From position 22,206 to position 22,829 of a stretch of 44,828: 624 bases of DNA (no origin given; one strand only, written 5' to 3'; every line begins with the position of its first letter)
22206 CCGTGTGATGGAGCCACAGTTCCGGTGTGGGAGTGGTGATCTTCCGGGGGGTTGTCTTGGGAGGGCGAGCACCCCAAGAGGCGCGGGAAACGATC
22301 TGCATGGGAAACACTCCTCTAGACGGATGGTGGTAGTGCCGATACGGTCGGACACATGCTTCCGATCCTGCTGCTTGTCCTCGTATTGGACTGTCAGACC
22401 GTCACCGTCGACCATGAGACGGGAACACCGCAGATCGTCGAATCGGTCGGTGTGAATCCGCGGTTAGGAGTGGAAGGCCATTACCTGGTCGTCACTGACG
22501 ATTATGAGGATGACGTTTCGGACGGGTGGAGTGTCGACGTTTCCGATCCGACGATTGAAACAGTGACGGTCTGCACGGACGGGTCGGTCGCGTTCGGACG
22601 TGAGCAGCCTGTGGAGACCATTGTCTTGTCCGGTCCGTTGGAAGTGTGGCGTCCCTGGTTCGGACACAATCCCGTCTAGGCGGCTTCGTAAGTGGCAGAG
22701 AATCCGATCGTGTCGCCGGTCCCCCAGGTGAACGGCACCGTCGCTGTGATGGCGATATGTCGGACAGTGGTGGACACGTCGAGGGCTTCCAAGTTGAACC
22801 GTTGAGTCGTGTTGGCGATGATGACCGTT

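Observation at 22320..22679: Leaderless plus-strand ORF embedded antisense in the late operon, convergent on the fibre gene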

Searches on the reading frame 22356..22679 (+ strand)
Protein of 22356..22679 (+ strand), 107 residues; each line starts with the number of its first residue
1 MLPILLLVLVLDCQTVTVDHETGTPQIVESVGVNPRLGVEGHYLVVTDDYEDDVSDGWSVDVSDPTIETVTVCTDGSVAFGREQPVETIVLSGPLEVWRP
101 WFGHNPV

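Call 6: search_dna_similar(query=window:22356-22676:+, collection=phages, mode=protein, max_evalue=0.01, max_rows=40)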
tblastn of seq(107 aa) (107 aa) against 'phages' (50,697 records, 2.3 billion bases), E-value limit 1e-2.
No match.
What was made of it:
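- Closest known: Prophage-expressed defence genes of actinobacteriophages. Different: No family member turned up in the 50,697-phage collection (call 6).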

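Call 7: search_protein_families(library=pfam, proteins=[window:22356-22679:+], max_evalue=0.01)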
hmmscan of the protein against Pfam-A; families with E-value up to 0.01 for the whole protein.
window:22356-22679:+ (107 aa): 0 families

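Call 8: search_protein_families(library=phrogs, proteins=[window:22356-22679:+], max_evalue=0.01)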
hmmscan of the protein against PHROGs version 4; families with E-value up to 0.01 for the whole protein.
window:22356-22679:+ (107 aa): 0 families

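Call 10: find_homologous_proteins(query=window:22356-22676:+, max_evalue=0.01)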
Query window:22356-22676:+ (107 aa): 1 proteins with E <= 0.01 among 2 candidates.
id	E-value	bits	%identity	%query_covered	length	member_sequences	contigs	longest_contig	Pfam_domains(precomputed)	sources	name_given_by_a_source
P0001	2.2e-61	223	95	100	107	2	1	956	-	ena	-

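Call 12: find_encoding_contigs(protein=P0001, flank=5000)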
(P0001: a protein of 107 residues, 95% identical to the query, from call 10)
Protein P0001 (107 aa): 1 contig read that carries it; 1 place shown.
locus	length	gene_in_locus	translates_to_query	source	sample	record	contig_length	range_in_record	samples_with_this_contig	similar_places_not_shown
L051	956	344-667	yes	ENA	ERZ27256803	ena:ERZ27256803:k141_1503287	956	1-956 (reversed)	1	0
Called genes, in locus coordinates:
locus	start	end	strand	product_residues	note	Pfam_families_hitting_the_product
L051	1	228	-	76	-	?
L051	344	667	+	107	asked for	-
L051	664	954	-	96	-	?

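Call 17: find_related_loci(query=window:22356-22676:+, collection=viral_contigs, flank=6000)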
Query window:22356-22676:+ (107 aa) in viral_contigs; peptide patterns used: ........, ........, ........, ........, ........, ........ (x = any residue, [..] = any of these).
9 stretches matched a pattern; 3 encode a relative of the query (tblastn E <= 1e-3); 3 distinct loci.
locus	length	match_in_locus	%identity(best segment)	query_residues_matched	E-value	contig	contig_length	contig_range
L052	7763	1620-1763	46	39-83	4e-5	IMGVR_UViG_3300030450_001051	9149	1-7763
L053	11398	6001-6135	47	42-83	4e-5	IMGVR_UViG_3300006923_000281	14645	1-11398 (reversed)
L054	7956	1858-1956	52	43-75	1e-4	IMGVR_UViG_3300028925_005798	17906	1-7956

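Call 21: find_related_loci(query=window:22356-22676:+, collection=genome_contigs, flank=8000)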
Query window:22356-22676:+ (107 aa) in genome_contigs; peptide patterns used: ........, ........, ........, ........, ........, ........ (x = any residue, [..] = any of these).
82 stretches matched a pattern, but none encodes a relative of the query by tblastn (E <= 1e-3).

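Call 22: find_related_loci(query=window:22356-22676:+, collection=metagenome_contigs, flank=8000)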
Query window:22356-22676:+ (107 aa) in metagenome_contigs; peptide patterns used: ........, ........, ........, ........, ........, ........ (x = any residue, [..] = any of these).
172 stretches matched a pattern, but none encodes a relative of the query by tblastn (E <= 1e-3).

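Call 26: search_protein_representatives(protein=window:22356-22676:+)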
Query: 107 residues. Proteins with E-value up to 0.001 (for the whole library): 17; up to 1e-10: 3; up to 1e-30: 1. The best 17 are listed.
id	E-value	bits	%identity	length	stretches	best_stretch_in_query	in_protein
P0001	7.1e-62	222.8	95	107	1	1-107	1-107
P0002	1.9e-22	95.8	44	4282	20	62-86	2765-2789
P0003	2.7e-14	69.6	53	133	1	8-85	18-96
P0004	2.7e-08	50.2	38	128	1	8-101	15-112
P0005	5.9e-08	49.1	46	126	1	2-87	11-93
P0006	1.2e-05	41.7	31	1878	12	40-96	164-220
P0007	1.7e-05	41.2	30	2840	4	13-97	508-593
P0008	2.7e-05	40.5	-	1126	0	-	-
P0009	7.5e-05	39.1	46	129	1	10-87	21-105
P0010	1.3e-04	38.3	46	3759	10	12-37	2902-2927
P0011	2.0e-04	37.8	43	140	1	6-84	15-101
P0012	2.2e-04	37.6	53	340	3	54-76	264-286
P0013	2.2e-04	37.6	27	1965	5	26-77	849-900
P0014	4.7e-04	36.5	42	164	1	11-89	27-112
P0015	5.1e-04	36.4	40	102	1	2-93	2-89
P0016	5.7e-04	36.3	48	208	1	13-77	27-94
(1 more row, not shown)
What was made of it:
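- On Unnamed ORF107-like family of small phage-borne exported proteins (defined here): phmmer E = 2.7e-14 to P0003, and 5.9e-8 or weaker for seven more small proteins (call 26).
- Exhaustive phmmer finds small proteins of 102-208 aa aligned over residues 2-101, for example P0003 at E = 2.7e-14 (call 26).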

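Call 30: find_homologous_proteins(query=A2, max_evalue=0.001)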
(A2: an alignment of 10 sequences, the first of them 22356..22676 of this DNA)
Query A2 (10 sequences) (107 aa, profile of the alignment): 8 proteins with E <= 0.001 among 8000 candidates.
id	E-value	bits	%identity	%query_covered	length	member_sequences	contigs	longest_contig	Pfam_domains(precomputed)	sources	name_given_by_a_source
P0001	1.5e-35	140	95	100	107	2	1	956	-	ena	-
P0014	1.5e-33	134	39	72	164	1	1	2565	-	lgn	-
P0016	2.9e-31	126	43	60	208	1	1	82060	-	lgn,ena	-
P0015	1.5e-23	101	36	66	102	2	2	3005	-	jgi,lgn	jgi:hypothetical protein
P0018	2.6e-16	78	34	81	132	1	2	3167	-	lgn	-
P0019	3.4e-16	77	35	72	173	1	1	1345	-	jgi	jgi:hypothetical protein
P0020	2.0e-13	69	32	67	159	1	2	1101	-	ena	-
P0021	3.1e-5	42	36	62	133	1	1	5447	-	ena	-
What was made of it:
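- A word-indexed profile search adds more (call 30).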

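Call 31: find_encoding_contigs(protein=P0016, flank=10000, max_places=3)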
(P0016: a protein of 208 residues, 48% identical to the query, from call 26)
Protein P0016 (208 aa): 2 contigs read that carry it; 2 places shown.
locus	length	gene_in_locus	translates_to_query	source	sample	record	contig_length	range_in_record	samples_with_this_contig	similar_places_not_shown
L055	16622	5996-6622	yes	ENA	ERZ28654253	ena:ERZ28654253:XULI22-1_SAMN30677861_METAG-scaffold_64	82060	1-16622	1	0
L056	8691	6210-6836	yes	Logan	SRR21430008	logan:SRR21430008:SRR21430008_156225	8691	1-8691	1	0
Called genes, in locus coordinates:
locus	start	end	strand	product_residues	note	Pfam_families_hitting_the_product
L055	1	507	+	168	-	?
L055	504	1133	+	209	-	-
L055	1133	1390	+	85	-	-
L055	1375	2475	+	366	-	PF13177:DNA_pol3_delta2, PF00004:AAA, PF22608:DNAX_ATPase_lid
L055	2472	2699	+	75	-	-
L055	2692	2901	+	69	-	-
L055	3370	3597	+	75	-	-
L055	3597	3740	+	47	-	-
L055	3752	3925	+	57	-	-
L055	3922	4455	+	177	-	-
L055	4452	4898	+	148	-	PF23886:DUF7239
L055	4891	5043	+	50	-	-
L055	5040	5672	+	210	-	PF18143:HAD_SAK_2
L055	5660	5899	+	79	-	PF12728:HTH_17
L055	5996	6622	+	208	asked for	-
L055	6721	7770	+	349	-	-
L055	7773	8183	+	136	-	-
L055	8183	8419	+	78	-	-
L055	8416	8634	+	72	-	PF01726:LexA_DNA_bind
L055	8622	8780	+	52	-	-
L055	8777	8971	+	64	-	-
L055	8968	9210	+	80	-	PF11238:DUF3039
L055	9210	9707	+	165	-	PF05014:Nuc_deoxyrib_tr (weak)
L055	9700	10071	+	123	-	-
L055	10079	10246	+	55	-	-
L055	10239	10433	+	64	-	-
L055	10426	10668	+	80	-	-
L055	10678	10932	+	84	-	-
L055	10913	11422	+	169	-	-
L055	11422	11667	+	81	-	-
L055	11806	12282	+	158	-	-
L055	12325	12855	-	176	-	-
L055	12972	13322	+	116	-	-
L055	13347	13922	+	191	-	PF06941:NT5C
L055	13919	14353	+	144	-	-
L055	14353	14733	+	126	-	-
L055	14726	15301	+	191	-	-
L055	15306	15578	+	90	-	PF02467:Whib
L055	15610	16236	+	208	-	PF00293:NUDIX, PF14815:NUDIX_4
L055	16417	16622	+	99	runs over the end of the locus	-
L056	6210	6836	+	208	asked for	-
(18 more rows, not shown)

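Call 32: find_encoding_contigs(protein=P0021, flank=6000, max_places=3)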
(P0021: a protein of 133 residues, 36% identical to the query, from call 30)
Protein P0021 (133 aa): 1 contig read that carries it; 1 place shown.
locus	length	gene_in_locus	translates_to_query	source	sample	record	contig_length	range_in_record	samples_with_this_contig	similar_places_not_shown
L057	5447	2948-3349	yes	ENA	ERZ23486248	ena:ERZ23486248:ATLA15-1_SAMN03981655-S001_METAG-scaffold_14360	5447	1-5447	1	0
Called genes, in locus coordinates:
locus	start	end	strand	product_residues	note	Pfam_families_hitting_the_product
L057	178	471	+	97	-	-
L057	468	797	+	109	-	-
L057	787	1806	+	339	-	PF12705:PDDEXK_1 (weak)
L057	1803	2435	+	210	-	-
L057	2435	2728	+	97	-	-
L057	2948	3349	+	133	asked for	-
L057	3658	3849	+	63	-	-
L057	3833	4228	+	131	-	-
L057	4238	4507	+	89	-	-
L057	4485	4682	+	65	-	-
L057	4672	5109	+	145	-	-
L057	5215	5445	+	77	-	?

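Call 33: find_encoding_contigs(protein=P0018, flank=4000, max_places=3)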
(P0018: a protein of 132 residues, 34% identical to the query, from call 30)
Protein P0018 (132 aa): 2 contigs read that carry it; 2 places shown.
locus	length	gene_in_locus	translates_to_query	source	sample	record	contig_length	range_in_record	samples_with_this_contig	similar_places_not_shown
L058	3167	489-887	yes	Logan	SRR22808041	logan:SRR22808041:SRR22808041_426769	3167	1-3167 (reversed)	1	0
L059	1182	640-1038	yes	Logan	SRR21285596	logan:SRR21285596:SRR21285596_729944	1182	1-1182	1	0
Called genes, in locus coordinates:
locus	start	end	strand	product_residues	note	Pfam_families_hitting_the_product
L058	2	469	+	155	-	?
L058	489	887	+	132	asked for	-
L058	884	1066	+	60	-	-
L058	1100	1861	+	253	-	PF01978:TrmB (weak), PF00392:GntR (weak), PF13730:HTH_36, PF14502:HTH_41 (weak)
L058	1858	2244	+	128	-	-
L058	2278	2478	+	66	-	-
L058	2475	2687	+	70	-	PF14090:HTH_39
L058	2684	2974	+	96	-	-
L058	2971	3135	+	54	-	-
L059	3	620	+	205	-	?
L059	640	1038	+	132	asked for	-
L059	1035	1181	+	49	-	?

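Call 34: find_encoding_contigs(protein=P0015, flank=4000, max_places=3)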
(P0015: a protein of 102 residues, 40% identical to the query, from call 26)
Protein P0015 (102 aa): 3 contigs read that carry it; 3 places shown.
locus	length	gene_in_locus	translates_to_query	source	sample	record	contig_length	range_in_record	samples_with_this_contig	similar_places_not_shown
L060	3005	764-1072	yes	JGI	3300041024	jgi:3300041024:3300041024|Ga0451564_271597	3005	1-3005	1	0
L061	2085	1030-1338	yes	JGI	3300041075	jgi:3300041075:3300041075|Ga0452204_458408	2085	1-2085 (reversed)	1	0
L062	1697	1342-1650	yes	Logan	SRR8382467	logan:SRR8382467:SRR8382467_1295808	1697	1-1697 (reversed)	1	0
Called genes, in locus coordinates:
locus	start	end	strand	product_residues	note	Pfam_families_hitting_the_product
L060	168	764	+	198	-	-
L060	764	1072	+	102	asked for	-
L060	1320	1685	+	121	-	-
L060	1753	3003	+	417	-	?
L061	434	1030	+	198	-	-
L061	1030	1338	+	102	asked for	-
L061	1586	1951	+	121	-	-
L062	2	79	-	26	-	?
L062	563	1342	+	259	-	PF01510:Amidase_2 (weak)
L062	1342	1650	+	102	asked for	-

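Call 35: find_encoding_contigs(protein=P0014, flank=4000, max_places=3)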
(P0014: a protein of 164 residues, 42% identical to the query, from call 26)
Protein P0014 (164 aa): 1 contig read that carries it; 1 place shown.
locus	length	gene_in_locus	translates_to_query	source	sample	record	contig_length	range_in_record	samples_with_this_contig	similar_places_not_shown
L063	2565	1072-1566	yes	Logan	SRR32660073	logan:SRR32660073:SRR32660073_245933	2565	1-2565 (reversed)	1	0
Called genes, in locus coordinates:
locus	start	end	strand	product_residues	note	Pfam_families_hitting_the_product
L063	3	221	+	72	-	?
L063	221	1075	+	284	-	-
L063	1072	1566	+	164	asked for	-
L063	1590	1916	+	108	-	-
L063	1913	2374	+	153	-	PF18907:DUF5662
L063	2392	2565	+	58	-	?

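Call 43: predict_structure(alignment_id=A3)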
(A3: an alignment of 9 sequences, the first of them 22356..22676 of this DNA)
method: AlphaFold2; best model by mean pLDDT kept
length: 107 residues; sequences in the alignment: 9
mean_pLDDT: 69.0   pTM: 0.59
mean pLDDT of the five models: 69.0, 68.3, 67.0, 66.0, 64.3
residues with pLDDT >= 90: 9; 70-90: 55; 50-70: 12; < 50: 31
segments of 3 or more residues with pLDDT < 50: 1-3, 5-8, 85-107
pLDDT, mean of each block of 10 residues (from residue 1): 49 86 87 79 78 66 90 85 57 38 34
secondary structure, 60 per line:
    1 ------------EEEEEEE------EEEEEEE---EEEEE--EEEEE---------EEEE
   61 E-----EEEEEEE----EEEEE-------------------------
elements in order: E13-19 E26-32 E36-40 E43-47 E57-61 E67-73 E78-82
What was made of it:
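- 22392..22601 (+): Conserved family core (residues 13-82). The model shows seven beta strands. Conserved Cys13 is at 22392-22394 and Cys73 at 22572-22574. AlphaFold2 model in call 43 (core block means 66-90 pLDDT).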

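Call 46: fold_search(model_id=the predicted structure, library=pdb)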
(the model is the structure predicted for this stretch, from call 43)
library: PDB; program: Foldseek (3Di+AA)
matches with E <= 10: 807; with E <= 0.001: 0
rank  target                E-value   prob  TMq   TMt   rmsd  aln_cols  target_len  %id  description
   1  8i5c_D                2.2e-01  0.30  0.25  0.15  10.1        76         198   17  Crystal structure of a TCR in complex with HLA-A*11:01 bound to KRAS peptide (VVGAVGVGK) (released 2023-08-23)
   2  5wlg_I                2.4e-01  0.25  0.24  0.16  10.1        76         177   13  Crystal Structure of H-2Db with the GAP501 peptide (SQL) (released 2017-11-15)
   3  4grm_A                2.4e-01  0.21  0.23  0.15  10.0        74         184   14  The crystal structure of the high affinity TCR A6 (released 2013-07-10)
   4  5e9d_D                2.9e-01  0.28  0.26  0.25   9.7        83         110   12  RD-1 Mart-1 High bound to Mart-1 decameric peptide (ELA) in complex with HLA-A2 (released 2016-06-08)
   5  5d2l_E                2.9e-01  0.25  0.25  0.15   9.9        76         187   13  Crystal structure of TCR C7 in complex with HCMV NLV epitope presented by HLA-A2 (released 2015-10-07)
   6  7amp_A                2.9e-01  0.23  0.26  0.15  10.4        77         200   14  Crystal structure of the complex of HuJovi-1 Fab with the human A6 T-cell receptor TRBC1 (released 2022-04-20)
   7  3arg_C                2.9e-01  0.21  0.23  0.14  10.0        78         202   13  Ternary crystal structure of the mouse NKT TCR-CD1d-alpha-glucosylceramide(C20:2) (released 2011-03-30)
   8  3he6_C                2.9e-01  0.21  0.23  0.14  10.1        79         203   13  Crystal structure of mouse CD1d-alpha-galactosylceramide with mouse Valpha14-Vbeta8.2 NKT TCR (released 2009-07-28)
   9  4pji_G                3.3e-01  0.30  0.26  0.16  10.0        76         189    8  Structure of human MR1-Ac-6-FP in complex with human MAIT C-C10 TCR (released 2014-07-02)
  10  4grm_C                3.5e-01  0.23  0.25  0.16  10.2        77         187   13  The crystal structure of the high affinity TCR A6 (released 2013-07-10)
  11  2cdg_A                3.5e-01  0.18  0.24  0.16  10.3        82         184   15  Structure and binding kinetics of three different human CD1d-alpha- Galactosylceramide-specific T cell receptors (TCR  (released 2006-03-07)
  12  5hho_D                3.5e-01  0.18  0.23  0.14  10.2        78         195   10  Crystal Structure of the JM22 TCR in complex with HLA-A*0201 in complex with M1-G4E (released 2016-03-23)
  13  7amr_A                3.5e-01  0.18  0.23  0.14  10.1        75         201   15  Crystal structure of the complex of the KFN mutant of Jovi-1 Fab with human TRBC1 (released 2022-04-20)
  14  9btx_D                3.7e-01  0.21  0.25  0.16   9.9        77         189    8  Structure of human MAIT A-F7 TCR in complex with human MR1-3,4-dihydroxybenzaldehyde (released 2024-12-25)
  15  4mji_D                3.7e-01  0.16  0.22  0.14   9.9        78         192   14  T cell response to a HIV reverse transcriptase epitope presented by the protective allele HLA-B*51:01 (released 2014-05-28)
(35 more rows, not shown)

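Call 47: fold_search(model_id=the predicted structure, library=viral)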
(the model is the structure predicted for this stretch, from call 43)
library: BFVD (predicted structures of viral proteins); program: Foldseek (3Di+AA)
matches with E <= 10: 524; with E <= 0.001: 0
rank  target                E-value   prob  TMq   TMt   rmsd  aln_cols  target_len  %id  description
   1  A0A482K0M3            2.3e-01  0.15  0.22  0.18  17.6       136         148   16  (no name in the UniProt tables at hand)
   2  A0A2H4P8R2            2.7e-01  0.30  0.26  0.23  14.4        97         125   11  Lipoprotein [Corynebacterium phage Darwin]
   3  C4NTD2                3.4e-01  0.41  0.26  0.40   7.8        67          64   13  Uncharacterized protein [Sulfitobacter phage EE36phi1]
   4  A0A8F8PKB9            4.3e-01  0.12  0.23  0.16  11.6       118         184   15  Uncharacterized protein [Clandestinovirus]
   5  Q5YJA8                5.1e-01  0.08  0.18  0.03  13.6        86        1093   12  Genome polyprotein (Fragment) [Porcine sapelovirus (strain V13)]
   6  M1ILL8                5.4e-01  0.14  0.24  0.15  13.0        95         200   16  (no name in the UniProt tables at hand)
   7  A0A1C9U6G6            5.7e-01  0.09  0.18  0.07  14.2        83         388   11  Trypsin-like serine protease [Mamastrovirus 5]
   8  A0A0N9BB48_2          6.1e-01  0.14  0.22  0.05  13.1        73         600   11  Genome polyprotein (Fragment) [Usutu virus]
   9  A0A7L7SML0            6.4e-01  0.20  0.27  0.16  13.4        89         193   11  (no name in the UniProt tables at hand)
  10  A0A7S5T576            6.4e-01  0.04  0.16  0.07  15.3       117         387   14  (no name in the UniProt tables at hand)
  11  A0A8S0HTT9            7.6e-01  0.06  0.18  0.16  13.7        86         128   12  (no name in the UniProt tables at hand)
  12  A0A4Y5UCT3            8.1e-01  0.14  0.22  0.07  12.2        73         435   12  P46 (Fragment) [Muscari virus A]
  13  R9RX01                8.1e-01  0.09  0.19  0.18  11.9        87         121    9  Pol protein (Fragment) [Simian foamy virus type 1]
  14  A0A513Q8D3            8.5e-01  0.07  0.18  0.08  14.4        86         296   15  ORF1a (Fragment) [Porcine astrovirus 1]
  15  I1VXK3                9.0e-01  0.35  0.33  0.24   5.1        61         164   10  (no name in the UniProt tables at hand)
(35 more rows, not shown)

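Call 58: find_related_loci(query=A4, collection=genome_contigs, flank=8000)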
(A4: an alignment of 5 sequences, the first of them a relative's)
Query A4 (164 aa) in genome_contigs; peptide patterns used: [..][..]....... (x = any residue, [..] = any of these).
29 stretches matched a pattern, but none encodes a relative of the query by tblastn (E <= 1e-3).

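Call 59: find_related_loci(query=A4, collection=viral_contigs, flank=8000)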
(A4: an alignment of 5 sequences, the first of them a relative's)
Query A4 (164 aa) in viral_contigs; peptide patterns used: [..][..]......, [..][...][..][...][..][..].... (x = any residue, [..] = any of these).
87 stretches matched a pattern, but none encodes a relative of the query by tblastn (E <= 1e-3).
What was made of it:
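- Tried and rejected: Nothing was found in 185,579 species genomes or in JGI metagenomes (calls 21, 22, 58, 59).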

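Call 63: search_protein_families(library=pfam, alignment_id=A2, max_evalue=1)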
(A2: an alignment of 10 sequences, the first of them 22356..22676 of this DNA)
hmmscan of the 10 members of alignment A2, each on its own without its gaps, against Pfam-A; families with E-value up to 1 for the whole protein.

A. member 1, window:22356-22676:+ (107 aa): 0 families

B. families by the number of members that match (of 10 scanned): 1 family
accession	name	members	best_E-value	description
PF25706.1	HCMV_UL116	1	0.24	Human cytomegalovirus UL116 protein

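Call 64: search_protein_families(library=padloc, alignment_id=A2, max_evalue=1)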
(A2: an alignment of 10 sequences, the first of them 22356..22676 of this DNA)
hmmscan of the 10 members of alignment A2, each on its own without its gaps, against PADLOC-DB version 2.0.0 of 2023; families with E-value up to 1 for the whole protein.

A. member 1, window:22356-22676:+ (107 aa): 1 family
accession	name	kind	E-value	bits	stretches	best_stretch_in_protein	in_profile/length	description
PDLC01779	Cas56g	-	0.011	12.6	1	15-91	75-150/483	-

B. families by the number of members that match (of 10 scanned): 1 family
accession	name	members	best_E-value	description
PDLC01779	Cas56g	2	0.011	-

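Call 65: search_solved_structures(query=A2, max_evalue=1)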
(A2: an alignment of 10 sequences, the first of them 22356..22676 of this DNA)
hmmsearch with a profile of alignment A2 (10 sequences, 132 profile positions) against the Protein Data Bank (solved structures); distinct sequences matched with E-value up to 1: 0.
